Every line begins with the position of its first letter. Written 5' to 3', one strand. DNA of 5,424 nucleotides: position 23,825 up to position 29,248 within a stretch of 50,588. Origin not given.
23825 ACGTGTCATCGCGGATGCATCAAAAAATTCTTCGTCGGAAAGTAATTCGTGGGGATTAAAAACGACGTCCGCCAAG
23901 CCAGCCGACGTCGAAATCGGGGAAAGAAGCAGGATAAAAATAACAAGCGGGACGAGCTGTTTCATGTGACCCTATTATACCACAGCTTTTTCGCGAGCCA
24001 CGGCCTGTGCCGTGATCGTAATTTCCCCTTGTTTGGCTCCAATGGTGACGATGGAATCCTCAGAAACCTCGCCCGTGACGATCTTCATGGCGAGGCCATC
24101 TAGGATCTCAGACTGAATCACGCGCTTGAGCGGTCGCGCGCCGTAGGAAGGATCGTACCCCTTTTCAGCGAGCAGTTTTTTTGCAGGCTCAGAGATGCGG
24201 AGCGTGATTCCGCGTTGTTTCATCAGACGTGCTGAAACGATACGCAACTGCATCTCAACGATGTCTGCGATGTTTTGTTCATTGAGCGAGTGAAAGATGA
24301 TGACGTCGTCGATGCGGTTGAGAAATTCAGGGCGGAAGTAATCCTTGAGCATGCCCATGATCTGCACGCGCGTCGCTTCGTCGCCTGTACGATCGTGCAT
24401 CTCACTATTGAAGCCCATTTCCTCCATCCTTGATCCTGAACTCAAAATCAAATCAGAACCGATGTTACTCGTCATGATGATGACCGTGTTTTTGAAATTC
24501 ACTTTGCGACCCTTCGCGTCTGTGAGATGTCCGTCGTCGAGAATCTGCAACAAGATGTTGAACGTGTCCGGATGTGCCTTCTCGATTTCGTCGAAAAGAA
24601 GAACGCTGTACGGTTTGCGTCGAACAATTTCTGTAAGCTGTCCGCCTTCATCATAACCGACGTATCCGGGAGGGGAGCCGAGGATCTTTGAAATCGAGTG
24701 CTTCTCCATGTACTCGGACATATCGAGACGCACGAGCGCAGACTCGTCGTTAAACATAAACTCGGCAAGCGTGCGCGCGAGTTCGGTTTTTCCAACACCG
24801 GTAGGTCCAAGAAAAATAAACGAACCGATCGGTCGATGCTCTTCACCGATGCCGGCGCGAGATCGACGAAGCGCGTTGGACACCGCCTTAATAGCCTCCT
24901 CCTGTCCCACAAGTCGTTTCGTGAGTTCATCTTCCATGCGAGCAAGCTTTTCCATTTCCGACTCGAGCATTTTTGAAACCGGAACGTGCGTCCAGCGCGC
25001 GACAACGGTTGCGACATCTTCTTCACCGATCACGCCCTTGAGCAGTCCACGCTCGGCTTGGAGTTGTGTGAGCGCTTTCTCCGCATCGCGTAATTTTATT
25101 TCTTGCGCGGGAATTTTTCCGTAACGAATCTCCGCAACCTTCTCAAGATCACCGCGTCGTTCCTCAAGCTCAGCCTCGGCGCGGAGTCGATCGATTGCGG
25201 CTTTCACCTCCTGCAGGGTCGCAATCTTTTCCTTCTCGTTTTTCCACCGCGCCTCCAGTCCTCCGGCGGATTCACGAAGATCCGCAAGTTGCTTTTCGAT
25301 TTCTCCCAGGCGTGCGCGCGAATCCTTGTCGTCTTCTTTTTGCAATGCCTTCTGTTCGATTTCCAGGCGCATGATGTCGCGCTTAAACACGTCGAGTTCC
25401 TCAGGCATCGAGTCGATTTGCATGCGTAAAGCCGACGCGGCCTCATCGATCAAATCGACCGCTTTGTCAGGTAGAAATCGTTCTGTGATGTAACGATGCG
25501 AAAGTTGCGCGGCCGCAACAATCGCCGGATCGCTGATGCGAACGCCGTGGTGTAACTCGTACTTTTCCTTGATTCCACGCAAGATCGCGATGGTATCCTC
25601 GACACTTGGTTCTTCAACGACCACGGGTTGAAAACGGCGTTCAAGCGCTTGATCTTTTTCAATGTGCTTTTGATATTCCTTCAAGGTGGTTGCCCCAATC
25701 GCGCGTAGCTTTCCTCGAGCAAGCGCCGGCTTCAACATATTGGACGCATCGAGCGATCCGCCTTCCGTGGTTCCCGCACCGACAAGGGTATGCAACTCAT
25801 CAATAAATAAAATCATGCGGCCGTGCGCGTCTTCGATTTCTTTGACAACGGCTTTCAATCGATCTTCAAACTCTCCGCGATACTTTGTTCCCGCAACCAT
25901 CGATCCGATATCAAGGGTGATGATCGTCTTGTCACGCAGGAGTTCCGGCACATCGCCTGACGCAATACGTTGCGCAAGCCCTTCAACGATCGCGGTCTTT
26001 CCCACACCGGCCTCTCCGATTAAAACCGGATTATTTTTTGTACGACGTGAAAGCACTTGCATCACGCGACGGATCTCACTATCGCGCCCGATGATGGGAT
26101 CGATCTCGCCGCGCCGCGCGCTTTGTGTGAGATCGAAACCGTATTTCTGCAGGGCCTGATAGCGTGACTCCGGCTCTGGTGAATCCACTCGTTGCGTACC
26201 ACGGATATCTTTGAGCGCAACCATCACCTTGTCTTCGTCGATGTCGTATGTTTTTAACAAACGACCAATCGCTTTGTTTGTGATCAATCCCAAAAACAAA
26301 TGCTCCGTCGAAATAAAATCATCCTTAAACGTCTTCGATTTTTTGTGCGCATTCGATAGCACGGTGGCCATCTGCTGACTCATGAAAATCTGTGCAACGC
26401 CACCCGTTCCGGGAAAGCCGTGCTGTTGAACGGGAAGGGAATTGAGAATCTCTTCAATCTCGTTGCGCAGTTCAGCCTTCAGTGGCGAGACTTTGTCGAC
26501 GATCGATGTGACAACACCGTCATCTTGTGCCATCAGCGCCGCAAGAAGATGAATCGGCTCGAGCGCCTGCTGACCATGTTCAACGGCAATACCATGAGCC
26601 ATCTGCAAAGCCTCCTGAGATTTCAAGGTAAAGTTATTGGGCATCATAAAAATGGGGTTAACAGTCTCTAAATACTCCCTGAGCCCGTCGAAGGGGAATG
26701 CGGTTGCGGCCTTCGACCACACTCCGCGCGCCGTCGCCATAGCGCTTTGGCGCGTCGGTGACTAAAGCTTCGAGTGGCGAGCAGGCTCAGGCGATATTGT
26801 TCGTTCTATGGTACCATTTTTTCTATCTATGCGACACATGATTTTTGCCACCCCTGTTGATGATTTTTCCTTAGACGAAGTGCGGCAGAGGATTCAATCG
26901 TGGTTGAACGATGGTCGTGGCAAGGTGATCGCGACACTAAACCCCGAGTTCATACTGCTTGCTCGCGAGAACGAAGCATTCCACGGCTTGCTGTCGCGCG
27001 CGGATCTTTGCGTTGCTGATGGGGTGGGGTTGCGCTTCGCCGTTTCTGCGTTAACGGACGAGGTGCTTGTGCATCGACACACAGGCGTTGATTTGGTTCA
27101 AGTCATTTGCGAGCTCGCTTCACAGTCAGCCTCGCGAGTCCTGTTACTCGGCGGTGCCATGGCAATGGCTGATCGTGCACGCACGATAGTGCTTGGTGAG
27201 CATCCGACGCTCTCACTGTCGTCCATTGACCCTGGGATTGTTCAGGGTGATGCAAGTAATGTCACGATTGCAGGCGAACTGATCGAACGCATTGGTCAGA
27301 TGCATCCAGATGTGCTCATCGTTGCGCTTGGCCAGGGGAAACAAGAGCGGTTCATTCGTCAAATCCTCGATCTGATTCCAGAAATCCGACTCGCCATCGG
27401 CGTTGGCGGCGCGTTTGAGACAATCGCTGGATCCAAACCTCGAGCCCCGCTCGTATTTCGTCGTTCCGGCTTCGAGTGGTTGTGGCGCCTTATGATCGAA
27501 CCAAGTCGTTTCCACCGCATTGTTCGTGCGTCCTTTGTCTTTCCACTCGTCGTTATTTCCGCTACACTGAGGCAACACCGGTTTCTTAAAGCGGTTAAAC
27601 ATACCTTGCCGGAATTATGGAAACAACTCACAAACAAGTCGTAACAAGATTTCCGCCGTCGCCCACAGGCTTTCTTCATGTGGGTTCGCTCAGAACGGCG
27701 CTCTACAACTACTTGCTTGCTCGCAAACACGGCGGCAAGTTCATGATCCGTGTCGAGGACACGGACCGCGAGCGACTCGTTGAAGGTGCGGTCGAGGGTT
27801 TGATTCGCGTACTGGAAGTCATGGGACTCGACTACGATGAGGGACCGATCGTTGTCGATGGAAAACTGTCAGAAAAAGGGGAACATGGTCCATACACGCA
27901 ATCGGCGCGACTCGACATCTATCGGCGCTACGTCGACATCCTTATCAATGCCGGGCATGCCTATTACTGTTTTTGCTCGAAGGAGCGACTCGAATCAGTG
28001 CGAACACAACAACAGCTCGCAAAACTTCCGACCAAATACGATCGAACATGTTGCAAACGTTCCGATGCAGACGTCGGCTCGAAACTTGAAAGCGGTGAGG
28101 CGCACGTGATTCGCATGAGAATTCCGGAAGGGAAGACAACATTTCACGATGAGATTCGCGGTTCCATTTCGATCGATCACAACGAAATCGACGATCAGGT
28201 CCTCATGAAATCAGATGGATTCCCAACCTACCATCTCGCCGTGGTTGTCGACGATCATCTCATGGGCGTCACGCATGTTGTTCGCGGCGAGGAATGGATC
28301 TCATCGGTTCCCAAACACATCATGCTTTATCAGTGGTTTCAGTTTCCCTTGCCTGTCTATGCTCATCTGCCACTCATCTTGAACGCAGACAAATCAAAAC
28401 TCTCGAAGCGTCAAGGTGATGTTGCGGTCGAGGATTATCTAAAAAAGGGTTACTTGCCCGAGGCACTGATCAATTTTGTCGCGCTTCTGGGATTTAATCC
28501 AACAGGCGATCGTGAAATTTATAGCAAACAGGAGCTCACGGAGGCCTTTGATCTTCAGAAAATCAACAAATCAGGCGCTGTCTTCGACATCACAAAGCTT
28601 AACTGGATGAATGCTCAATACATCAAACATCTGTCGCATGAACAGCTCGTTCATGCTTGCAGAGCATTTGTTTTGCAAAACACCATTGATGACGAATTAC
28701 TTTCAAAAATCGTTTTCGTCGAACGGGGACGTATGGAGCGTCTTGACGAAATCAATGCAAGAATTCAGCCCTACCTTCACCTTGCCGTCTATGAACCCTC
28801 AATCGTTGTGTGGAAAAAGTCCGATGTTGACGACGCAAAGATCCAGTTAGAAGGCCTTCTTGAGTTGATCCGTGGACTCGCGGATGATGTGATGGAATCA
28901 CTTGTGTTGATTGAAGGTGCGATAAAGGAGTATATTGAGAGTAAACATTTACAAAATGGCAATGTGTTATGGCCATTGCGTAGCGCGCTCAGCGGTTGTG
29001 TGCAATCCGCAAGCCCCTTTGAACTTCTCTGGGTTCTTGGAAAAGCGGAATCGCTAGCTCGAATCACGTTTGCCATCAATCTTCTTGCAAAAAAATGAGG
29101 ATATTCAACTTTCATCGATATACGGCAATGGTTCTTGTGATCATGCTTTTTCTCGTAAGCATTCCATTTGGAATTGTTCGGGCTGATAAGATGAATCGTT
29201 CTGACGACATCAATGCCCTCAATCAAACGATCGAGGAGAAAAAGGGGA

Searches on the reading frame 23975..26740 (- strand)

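Call 55: search_protein_families(library=pfam, proteins=[window:23975-26740:-], max_evalue=0.00001)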
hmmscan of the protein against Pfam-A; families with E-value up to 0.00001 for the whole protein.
window:23975-26740:- (921 aa): 13 families
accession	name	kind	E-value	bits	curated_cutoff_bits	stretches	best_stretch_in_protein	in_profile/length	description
PF07724.20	AAA_2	-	6.9e-68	228.3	27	1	636-812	1-165/166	AAA domain (Cdc48 subfamily)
PF17871.7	AAA_lid_9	-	4.5e-35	120.1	22.8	1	379-480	1-102/104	AAA lid domain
PF10431.15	ClpB_D2-small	-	9.7e-25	86.9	21.9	1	819-900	1-81/81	C-terminal, D2-small domain, of ClpB protein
PF00004.35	AAA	-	2.8e-22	80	21.2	2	239-353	2-110/131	ATPase family associated with various cellular activities (AAA)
PF02861.25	Clp_N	-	1.9e-18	66.8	20.7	2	131-181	1-53/53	Clp amino terminal domain, pathogenicity island component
PF07728.20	AAA_5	-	7.6e-18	65.3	22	1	641-762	2-125/139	AAA domain (dynein-related subfamily)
PF13191.12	AAA_16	-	2.4e-13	51.4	32.6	1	216-261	2-50/167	AAA ATPase domain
PF13401.12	AAA_22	-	1.2e-09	39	27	0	640-736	7-110/130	AAA domain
PF00158.32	Sigma54_activat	-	5.5e-09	36.4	20.2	0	640-759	24-142/168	Sigma-54 interaction domain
PF01637.24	ATPase_2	-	2.4e-06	28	33.2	0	219-259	4-44/225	ATPase domain predominantly from Archaea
PF05729.18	NACHT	-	3e-06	27.6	26.7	0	239-268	4-33/167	NACHT domain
PF20720.3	nSTAND3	-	8.4e-06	26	27.2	0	642-680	21-59/155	Novel STAND NTPase 3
PF23569.1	NBD_SMAX1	-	8.8e-06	26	27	0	221-320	17-119/212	SMAX1 nucleotide binding domain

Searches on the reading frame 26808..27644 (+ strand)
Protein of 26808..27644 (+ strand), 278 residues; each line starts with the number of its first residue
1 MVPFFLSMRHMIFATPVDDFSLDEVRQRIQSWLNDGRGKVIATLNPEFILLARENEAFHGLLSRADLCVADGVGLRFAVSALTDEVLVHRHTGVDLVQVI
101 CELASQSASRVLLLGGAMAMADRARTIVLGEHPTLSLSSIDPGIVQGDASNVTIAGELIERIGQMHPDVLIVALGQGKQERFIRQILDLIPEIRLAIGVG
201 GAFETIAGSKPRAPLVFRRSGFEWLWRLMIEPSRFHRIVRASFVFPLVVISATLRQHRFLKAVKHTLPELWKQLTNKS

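Call 55: search_protein_families(library=pfam, proteins=[window:26808-27644:+], max_evalue=0.00001)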
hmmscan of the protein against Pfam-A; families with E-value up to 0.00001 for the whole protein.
window:26808-27644:+ (278 aa): 1 family
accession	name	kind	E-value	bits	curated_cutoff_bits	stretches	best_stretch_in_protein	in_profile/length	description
PF03808.19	Glyco_tran_WecG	-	1.8e-39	135.7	27.4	1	65-238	1-167/168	Glycosyl transferase WecG/TagA/CpsF family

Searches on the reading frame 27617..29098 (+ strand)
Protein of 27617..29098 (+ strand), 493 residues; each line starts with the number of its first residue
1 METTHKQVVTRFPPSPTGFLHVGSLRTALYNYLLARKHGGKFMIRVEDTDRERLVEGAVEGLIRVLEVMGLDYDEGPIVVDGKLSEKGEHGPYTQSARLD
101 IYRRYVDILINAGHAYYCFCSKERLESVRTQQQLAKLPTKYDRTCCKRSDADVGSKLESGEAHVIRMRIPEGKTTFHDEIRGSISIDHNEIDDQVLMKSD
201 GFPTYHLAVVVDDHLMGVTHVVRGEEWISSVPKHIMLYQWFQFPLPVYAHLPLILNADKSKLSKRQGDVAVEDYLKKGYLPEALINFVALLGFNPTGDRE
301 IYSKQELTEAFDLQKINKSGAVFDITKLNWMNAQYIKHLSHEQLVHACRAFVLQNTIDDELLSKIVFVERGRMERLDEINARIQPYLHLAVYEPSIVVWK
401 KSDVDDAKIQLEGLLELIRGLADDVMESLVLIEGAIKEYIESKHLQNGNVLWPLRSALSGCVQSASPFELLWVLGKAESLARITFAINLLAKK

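Call 55: search_protein_families(library=pfam, proteins=[window:27617-29098:+], max_evalue=0.00001)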
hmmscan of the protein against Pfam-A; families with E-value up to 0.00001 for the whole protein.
window:27617-29098:+ (493 aa): 2 families
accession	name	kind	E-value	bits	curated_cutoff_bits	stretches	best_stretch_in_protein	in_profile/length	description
PF00749.27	tRNA-synt_1c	-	5.3e-106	354.5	23.4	1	7-330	1-314/314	tRNA synthetases class I (E and Q), catalytic domain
PF19269.4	Anticodon_2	-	6.7e-18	65.9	23.6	1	345-487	3-141/141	Anticodon binding domain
